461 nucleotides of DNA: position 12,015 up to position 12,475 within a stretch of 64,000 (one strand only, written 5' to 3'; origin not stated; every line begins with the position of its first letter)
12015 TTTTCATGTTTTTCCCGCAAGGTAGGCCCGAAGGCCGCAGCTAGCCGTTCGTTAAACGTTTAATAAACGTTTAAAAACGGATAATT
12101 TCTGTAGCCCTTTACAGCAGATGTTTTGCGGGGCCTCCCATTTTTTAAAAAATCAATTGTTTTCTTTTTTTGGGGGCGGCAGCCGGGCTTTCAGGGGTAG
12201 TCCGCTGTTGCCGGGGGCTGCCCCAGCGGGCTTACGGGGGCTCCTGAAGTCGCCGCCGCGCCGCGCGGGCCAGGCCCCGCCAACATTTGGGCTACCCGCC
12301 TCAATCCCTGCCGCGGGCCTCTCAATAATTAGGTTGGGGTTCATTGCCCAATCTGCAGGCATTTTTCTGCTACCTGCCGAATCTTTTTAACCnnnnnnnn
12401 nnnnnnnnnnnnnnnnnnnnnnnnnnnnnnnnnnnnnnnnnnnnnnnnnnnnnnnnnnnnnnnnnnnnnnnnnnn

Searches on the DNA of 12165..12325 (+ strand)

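Call 13: build_rna_model(alignment_id=A2)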
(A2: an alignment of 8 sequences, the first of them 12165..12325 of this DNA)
Model R1 built from alignment A2 (8 sequences, 181 columns); structure: RNAalifold consensus.
model positions 161; base pairs 52; branch points 0; effective number of sequences 2.04; information 0.59 bits per position. Calibrated on 0.2 Mb of random sequence (short: E-values are rough).
structure used (alignment columns):
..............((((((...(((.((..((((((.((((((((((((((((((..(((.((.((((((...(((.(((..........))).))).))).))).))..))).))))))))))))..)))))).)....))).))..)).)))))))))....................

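Call 14: search_with_rna_model(model_id=R1, source=window, max_evalue=10, filters=off)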
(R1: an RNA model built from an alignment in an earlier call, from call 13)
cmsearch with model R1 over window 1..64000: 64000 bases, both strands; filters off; matches with E-value up to 10: 49.
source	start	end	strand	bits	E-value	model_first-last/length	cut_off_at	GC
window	19678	19835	+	155.6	1.1e-38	1-161/161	no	0.66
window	38417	38576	+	154.2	2.6e-38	1-161/161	no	0.68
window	56297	56455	+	148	1e-36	1-161/161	no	0.62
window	28831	28991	-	143.9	1.2e-35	1-161/161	no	0.67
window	12165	12322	+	138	3.9e-34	1-161/161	no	0.72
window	875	1034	-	135.8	1.5e-33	1-161/161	no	0.64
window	43997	44157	-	132.6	9.6e-33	1-161/161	no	0.69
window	51281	51437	-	99.1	4.3e-24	1-161/161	no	0.66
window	19684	19841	-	29.7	3.7e-06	1-161/161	no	0.67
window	56303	56461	-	23.4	0.00015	1-161/161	no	0.64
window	38447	38551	-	20.5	0.00089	31-136/161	no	0.7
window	28854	28964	+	20.3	0.00099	29-139/161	no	0.7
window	872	1031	+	19.2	0.0019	1-161/161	no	0.63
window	12171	12328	-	16.2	0.011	1-161/161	no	0.73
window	43994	44151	+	10.5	0.33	1-161/161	no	0.72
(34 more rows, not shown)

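Call 19: search_with_rna_model(model_id=R1, sources=[L001, L002, L003, L004, L005, L006], max_evalue=0.001)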
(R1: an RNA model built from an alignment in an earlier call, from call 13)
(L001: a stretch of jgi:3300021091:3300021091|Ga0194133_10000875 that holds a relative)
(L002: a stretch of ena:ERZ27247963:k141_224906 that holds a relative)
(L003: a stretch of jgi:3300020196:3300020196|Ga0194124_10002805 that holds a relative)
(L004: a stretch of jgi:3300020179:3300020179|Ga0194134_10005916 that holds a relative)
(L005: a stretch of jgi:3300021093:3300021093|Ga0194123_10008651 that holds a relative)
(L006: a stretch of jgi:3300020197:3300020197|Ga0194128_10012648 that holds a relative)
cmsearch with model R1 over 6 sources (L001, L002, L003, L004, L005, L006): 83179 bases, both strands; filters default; matches with E-value up to 0.001: 12.
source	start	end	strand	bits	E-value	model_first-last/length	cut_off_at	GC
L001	5941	6100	+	154.2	3.3e-38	1-161/161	no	0.68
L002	5941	6100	+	154.2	3.3e-38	1-161/161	no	0.68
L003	5941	6100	+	154.2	3.3e-38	1-161/161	no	0.68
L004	2267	2426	+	154.2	3.3e-38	1-161/161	no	0.68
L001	11521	11681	-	132.7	1.2e-32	1-161/161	no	0.69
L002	11521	11681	-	132.7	1.2e-32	1-161/161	no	0.69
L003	11521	11681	-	132.7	1.2e-32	1-161/161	no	0.69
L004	7847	8007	-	132.7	1.2e-32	1-161/161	no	0.69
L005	2220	2380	-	132.7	1.2e-32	1-161/161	no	0.69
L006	5007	5167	-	132.7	1.2e-32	1-161/161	no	0.69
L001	18803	18959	-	99.1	5.5e-24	1-161/161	no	0.66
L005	9504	9660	-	99.1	5.5e-24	1-161/161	no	0.66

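Call 22: search_with_rna_model(model_id=R1, sources=[L007, L008, L009, L010, L011, L012, L013, L014, L015, L016, L017, L018, L019, L020, L021, L022, L023, L024, L025, L026, L027, L028, L029, L030, L031, L032, L033, L034, L035, L036, L037, L038, L039, L040, L041, L042, L043, L044, L045, L046, L047, L048, L049, L050, L051, L052, L053, L054, L055, L056, L057, L058, L059, L060, L061, L062, L063, L064, L065, L066, L067, L068, L069, L070, L071, L072, L073, L074, L075, L076, L077, L078, L079, L080, L081, L082, L083, L084, L085, L086, L087, L088, L089, L090, L091, L092, L093, L094, L095, L096, L097, L098, L099, L100, L101], max_evalue=0.0001, make_alignment=true)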
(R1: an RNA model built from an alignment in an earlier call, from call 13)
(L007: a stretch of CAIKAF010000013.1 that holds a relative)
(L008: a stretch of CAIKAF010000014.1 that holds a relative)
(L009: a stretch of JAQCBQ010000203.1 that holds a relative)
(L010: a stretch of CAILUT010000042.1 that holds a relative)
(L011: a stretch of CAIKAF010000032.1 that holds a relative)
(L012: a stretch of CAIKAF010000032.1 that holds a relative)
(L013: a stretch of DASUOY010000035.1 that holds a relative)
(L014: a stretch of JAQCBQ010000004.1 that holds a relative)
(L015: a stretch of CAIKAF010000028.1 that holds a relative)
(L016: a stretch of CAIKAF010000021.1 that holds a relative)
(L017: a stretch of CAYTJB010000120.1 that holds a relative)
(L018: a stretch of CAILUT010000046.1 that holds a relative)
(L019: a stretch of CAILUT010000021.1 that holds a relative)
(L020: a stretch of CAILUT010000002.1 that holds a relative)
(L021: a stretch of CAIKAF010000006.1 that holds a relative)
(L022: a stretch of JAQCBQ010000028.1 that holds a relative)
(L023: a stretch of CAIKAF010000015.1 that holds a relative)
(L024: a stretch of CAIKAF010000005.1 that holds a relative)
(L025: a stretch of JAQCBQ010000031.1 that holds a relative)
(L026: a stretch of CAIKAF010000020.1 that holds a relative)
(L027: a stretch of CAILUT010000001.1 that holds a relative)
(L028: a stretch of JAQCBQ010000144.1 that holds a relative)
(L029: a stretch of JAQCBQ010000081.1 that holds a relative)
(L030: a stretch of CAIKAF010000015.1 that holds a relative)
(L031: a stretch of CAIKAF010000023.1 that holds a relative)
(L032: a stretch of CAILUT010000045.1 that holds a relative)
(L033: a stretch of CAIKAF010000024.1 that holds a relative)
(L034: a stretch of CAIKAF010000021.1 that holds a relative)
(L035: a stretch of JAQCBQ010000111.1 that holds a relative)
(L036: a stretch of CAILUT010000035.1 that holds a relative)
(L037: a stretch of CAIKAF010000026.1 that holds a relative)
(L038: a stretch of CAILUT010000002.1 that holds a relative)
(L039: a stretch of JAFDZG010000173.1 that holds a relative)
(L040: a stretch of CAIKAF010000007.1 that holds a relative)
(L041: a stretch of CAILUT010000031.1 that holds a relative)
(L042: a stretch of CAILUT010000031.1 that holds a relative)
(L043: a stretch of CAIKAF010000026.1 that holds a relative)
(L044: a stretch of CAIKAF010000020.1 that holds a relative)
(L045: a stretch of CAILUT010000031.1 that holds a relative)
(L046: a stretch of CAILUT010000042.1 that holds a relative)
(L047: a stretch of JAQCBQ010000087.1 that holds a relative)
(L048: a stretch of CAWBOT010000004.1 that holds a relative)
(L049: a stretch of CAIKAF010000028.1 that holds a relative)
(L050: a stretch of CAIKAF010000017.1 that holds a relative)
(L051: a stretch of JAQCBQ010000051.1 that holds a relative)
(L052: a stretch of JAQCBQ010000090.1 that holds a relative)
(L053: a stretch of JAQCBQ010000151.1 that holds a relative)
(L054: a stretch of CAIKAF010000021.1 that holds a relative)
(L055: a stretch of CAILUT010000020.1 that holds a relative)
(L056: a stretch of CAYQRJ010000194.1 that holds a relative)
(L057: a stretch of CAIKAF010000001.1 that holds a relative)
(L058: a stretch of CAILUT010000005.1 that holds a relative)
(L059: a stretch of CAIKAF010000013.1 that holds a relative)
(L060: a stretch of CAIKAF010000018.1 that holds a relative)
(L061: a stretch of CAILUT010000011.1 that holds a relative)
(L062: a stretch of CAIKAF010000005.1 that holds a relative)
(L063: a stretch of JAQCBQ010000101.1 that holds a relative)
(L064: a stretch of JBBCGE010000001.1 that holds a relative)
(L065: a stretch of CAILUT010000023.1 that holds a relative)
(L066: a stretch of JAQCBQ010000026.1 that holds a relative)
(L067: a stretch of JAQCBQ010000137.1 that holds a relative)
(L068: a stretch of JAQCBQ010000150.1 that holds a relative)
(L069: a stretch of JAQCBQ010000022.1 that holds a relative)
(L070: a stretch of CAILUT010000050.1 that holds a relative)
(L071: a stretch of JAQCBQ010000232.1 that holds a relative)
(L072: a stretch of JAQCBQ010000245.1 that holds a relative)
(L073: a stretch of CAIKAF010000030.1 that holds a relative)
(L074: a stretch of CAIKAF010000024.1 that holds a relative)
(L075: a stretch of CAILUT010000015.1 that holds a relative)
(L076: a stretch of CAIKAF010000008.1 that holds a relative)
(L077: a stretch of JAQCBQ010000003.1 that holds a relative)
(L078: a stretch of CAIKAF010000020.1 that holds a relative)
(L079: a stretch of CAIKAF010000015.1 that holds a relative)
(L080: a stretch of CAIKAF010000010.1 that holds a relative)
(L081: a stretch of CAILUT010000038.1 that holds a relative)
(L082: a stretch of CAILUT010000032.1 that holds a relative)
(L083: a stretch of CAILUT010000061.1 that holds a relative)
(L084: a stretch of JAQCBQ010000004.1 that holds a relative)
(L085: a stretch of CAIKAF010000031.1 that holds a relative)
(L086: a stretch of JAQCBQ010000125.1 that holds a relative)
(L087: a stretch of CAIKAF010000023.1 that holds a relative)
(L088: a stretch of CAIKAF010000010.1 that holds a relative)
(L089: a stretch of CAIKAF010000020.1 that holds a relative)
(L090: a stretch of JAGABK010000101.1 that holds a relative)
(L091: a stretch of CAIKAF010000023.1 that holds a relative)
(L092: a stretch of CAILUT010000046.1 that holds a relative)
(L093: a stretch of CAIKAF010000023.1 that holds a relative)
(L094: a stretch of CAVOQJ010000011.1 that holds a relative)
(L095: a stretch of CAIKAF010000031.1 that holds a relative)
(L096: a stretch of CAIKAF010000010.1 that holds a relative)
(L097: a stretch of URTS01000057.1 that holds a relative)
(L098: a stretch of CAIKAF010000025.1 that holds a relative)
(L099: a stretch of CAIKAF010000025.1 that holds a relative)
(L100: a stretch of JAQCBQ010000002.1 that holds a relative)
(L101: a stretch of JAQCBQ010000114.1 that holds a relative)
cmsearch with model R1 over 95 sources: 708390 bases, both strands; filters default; matches with E-value up to 0.0001: 117.
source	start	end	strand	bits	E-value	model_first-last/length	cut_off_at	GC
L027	3600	3759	-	155.9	1e-37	1-161/161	no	0.7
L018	1058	1217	+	151.1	1.7e-36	1-161/161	no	0.68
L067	3288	3446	+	149.7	4.2e-36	1-161/161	no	0.64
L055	3440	3599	+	149.2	5.6e-36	1-161/161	no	0.68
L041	6646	6804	-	147.9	1.2e-35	1-161/161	no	0.67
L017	5325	5480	-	146.7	2.4e-35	1-161/161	no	0.71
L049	3346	3504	-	146.6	2.6e-35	1-161/161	no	0.72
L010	6782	6941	-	146.3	3.1e-35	1-161/161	no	0.69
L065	2905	3063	+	146.1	3.4e-35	1-161/161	no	0.67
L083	4648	4797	+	145.9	3.8e-35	1-151/161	3'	0.67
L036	1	149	-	145.2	5.8e-35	1-151/161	3'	0.68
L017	1263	1422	+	144.8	7.6e-35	1-161/161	no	0.69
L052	2359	2518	-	144.4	9.4e-35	1-161/161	no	0.66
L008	5228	5386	-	143.7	1.5e-34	1-161/161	no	0.7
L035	1450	1608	+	143.7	1.5e-34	1-161/161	no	0.7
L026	7628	7786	-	143.2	2e-34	1-161/161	no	0.69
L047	6952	7110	-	142.1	3.8e-34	1-161/161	no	0.68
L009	3694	3848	+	141.9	4.1e-34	1-161/161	no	0.71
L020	6362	6518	+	141.9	4.3e-34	1-161/161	no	0.62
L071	2131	2289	+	141.8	4.6e-34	1-161/161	no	0.74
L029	824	983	+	141.6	5.1e-34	1-161/161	no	0.66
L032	7805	7964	-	141.2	6.2e-34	1-161/161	no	0.69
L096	1567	1725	+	141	7.1e-34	1-161/161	no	0.72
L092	6255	6414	+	140.2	1.1e-33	1-161/161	no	0.73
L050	6730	6889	-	140.1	1.2e-33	1-161/161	no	0.7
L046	118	277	+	139.8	1.5e-33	1-161/161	no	0.69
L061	616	774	+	139.5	1.8e-33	1-161/161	no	0.71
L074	7213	7372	-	139.1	2.2e-33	1-161/161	no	0.69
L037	4472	4630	+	138.8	2.7e-33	1-161/161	no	0.7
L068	208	367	-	138.5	3.3e-33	1-161/161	no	0.65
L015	7239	7396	+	138.3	3.5e-33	1-161/161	no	0.71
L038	206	363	-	138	4.3e-33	1-161/161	no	0.72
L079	771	929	+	137.8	4.8e-33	1-161/161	no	0.67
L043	1451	1609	+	137.6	5.4e-33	1-161/161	no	0.69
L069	1201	1360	-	137.4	6.1e-33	1-161/161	no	0.66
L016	2558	2715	+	137.2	6.7e-33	1-161/161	no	0.65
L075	6353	6513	-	137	7.7e-33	1-161/161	no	0.66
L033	1199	1357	-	136.2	1.3e-32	1-161/161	no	0.69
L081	4976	5134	-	136.2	1.3e-32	1-161/161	no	0.65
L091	6710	6868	+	134.6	3.2e-32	1-161/161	no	0.69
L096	3122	3280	-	134.1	4.3e-32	1-161/161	no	0.7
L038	3505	3659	+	133.9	4.8e-32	1-161/161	no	0.74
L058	4598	4757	+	132.2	1.3e-31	1-161/161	no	0.66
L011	5643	5800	+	132.1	1.4e-31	1-161/161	no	0.65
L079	7287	7446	-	132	1.6e-31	1-161/161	no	0.66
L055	5627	5769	-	131.4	2.1e-31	14-157/161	5'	0.71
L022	1598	1756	+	130.7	3.4e-31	1-161/161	no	0.69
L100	3183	3340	+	130.3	4.1e-31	1-161/161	no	0.66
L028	5525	5683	+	130.1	4.7e-31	1-161/161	no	0.6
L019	1029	1186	+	129.7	6e-31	1-161/161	no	0.69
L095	2543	2701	+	129.4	7.4e-31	1-161/161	no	0.69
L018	5244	5400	-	129.3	7.4e-31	1-161/161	no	0.63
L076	1025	1183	+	129.3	7.5e-31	1-161/161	no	0.68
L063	5392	5550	-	128.4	1.3e-30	1-161/161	no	0.64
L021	7376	7533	-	128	1.6e-30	1-161/161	no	0.7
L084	1449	1607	-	127.9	1.7e-30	1-161/161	no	0.65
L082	3927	4080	+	127.9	1.8e-30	1-161/161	no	0.72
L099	480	638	-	127.7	1.9e-30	1-161/161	no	0.67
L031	6323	6481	-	127.6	2.1e-30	1-161/161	no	0.66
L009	2040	2198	-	127.4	2.3e-30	1-161/161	no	0.73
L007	1576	1733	+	127.4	2.3e-30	1-161/161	no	0.62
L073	4980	5138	-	127.1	2.8e-30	1-161/161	no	0.7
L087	6929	7087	-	127.1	2.8e-30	1-161/161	no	0.69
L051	6634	6792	+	124.6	1.2e-29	1-161/161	no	0.7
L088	496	655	-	124.6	1.2e-29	1-161/161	no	0.67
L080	5129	5288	+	123.9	1.9e-29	1-161/161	no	0.73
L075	6152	6311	+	123.6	2.2e-29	1-161/161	no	0.6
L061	4448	4608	-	123.2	2.9e-29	1-161/161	no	0.65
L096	7683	7840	+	121.9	6.1e-29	1-161/161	no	0.73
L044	2627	2786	+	121.4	8.2e-29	1-161/161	no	0.62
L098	7621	7779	-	121.2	9.1e-29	1-161/161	no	0.65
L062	6994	7148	+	121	1.1e-28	1-161/161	no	0.7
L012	984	1138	+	120.7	1.2e-28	1-161/161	no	0.74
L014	5030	5189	+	120.6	1.3e-28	1-161/161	no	0.7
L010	5110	5269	+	120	1.9e-28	1-161/161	no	0.71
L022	1828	1986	-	120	1.9e-28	1-161/161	no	0.72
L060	2192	2352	-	120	2e-28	1-161/161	no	0.69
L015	1867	2027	-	118.3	5.3e-28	1-161/161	no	0.71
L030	4164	4321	-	117.2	9.9e-28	1-161/161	no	0.72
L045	6038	6196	+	117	1.1e-27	1-161/161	no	0.66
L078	3699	3859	+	116.1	1.9e-27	1-161/161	no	0.69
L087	6699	6857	+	115.8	2.4e-27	1-161/161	no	0.72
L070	617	777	-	112.9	1.3e-26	1-161/161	no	0.71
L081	3674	3833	+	112.6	1.6e-26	1-161/161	no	0.69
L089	1888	2046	+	111.9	2.4e-26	1-161/161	no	0.68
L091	124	282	-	111.4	3.1e-26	1-161/161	no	0.75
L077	4822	4981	+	111.3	3.3e-26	1-161/161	no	0.63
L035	5675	5833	-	110.3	6.1e-26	1-161/161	no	0.62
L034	83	241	+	109.7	8.8e-26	1-161/161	no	0.64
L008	1004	1162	+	109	1.3e-25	1-161/161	no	0.6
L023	1293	1449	-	109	1.3e-25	1-161/161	no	0.69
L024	4289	4443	-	108.2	2.1e-25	1-161/161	no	0.74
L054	251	410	-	108.1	2.3e-25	1-161/161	no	0.66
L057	3909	4067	-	106.7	5.2e-25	1-161/161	no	0.7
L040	2151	2308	-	106.2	7e-25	1-161/161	no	0.7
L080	534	693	-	105.9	8.4e-25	1-161/161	no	0.74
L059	2887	3046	+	105.7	9.6e-25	1-161/161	no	0.68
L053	742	901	-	103.9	2.7e-24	1-161/161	no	0.59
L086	6751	6909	+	102.4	6.8e-24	1-161/161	no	0.65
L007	5270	5426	-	102.2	7.5e-24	1-161/161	no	0.68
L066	6015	6173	+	101.7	1e-23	1-161/161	no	0.69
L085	60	220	+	101.4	1.2e-23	1-161/161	no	0.6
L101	3755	3913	-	98.5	6.7e-23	1-161/161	no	0.76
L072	349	503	-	90.9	6.3e-21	1-161/161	no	0.77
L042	3391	3546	-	87.4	5e-20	1-161/161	no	0.76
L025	7805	7963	+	85.6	1.5e-19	1-161/161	no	0.75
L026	3831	3986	+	79.6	5.2e-18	1-161/161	no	0.65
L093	461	616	+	61.8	2e-13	1-161/161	no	0.62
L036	4542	4703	+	59.5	8.2e-13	1-161/161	no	0.64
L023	4922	5078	+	57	3.5e-12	1-161/161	no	0.65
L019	3538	3695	-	49.2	3.8e-10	1-161/161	no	0.69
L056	67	227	-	38.2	2.6e-07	1-161/161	no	0.31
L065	3130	3204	-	33.5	4.2e-06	85-161/161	5'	0.73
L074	7207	7366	+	30.2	3e-05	1-161/161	no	0.69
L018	1064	1225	-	29.5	4.5e-05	1-161/161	no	0.67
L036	15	121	+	28.8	6.9e-05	30-138/161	no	0.71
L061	4442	4602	+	28.3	9.5e-05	1-161/161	no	0.64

Alignment A3: 117 matches aligned to the model, 201 columns, each read 5' to 3' on its own strand. Consensus structure (alignment columns), stored with it:
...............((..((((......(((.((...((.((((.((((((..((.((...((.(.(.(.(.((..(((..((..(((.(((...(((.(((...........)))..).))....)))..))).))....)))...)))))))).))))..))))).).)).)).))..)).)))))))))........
